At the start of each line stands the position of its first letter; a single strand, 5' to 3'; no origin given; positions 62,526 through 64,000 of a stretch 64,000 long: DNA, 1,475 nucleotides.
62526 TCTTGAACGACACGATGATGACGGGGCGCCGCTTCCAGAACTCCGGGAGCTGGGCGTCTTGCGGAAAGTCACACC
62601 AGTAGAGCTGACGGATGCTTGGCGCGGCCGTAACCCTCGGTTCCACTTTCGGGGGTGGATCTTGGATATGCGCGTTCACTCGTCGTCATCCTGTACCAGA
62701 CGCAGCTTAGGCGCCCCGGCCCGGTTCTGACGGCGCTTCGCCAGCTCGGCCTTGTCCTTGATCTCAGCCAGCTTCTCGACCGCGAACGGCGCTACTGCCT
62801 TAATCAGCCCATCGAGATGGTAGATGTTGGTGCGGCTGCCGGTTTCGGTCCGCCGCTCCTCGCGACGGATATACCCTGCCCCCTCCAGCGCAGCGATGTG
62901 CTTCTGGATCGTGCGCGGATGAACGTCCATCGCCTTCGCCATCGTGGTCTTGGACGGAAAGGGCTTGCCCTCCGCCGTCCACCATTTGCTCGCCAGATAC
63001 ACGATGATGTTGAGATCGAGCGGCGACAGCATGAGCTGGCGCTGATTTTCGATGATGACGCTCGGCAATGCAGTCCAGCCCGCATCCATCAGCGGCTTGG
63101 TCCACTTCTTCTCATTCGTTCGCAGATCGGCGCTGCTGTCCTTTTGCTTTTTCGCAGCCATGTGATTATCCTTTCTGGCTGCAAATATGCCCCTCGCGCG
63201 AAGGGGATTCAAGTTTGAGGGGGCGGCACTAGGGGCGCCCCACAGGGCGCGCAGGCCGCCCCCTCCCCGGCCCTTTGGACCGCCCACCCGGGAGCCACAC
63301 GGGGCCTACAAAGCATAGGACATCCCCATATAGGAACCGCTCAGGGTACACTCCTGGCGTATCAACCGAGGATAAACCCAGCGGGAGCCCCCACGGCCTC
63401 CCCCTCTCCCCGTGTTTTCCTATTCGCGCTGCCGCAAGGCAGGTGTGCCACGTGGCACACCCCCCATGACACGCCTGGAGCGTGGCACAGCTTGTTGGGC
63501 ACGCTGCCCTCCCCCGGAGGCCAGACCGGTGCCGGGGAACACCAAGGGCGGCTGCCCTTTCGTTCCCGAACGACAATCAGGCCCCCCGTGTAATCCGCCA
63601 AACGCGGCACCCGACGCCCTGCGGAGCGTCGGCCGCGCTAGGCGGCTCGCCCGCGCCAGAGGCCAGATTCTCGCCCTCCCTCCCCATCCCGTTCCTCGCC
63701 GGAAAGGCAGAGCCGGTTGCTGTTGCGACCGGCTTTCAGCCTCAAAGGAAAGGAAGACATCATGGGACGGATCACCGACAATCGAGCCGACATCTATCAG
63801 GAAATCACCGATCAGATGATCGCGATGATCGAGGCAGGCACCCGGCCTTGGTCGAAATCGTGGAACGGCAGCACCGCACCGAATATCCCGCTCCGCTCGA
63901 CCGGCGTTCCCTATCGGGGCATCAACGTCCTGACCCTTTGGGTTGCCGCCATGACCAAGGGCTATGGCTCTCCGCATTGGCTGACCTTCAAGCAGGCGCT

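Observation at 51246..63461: Three identical 20-bp palindromes whose core is a symmetric variant of parS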

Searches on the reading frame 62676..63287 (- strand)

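Call 91: search_protein_families(library=padloc, proteins=[window:62676-63287:-], max_evalue=0.001)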
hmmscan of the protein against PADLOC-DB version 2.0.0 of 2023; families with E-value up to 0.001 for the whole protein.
window:62676-63287:- (203 aa): 2 families
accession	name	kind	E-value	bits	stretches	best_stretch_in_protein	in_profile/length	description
PDLC01438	Csa3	-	5.4e-06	24.7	1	57-190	121-230/305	"CAS-I,CAS-II,CAS-III,CAS-IV,CAS-V,CAS-VI; associated_signaling"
PDLC01853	CARF3--CARF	-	0.00025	18.8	1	111-149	155-193/209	-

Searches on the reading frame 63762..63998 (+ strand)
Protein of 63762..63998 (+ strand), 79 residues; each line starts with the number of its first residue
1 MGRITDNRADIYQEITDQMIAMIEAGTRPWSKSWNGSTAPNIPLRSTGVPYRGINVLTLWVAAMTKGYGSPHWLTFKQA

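Call 9: search_protein_families(library=pfam, proteins=[window:63762-63998:+], max_evalue=0.01)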
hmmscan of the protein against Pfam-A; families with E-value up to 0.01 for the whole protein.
window:63762-63998:+ (79 aa): 1 family
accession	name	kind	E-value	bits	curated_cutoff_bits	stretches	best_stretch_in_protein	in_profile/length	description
PF08401.16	ArdcN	-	2.7e-24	86.2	22.6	1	10-79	2-72/123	N-terminal domain of anti-restriction factor ArdC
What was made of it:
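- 63762..64000 (+): ardC (antirestriction), 5' part only; it runs off the window. Call 9: ArdcN, 2.7e-24.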
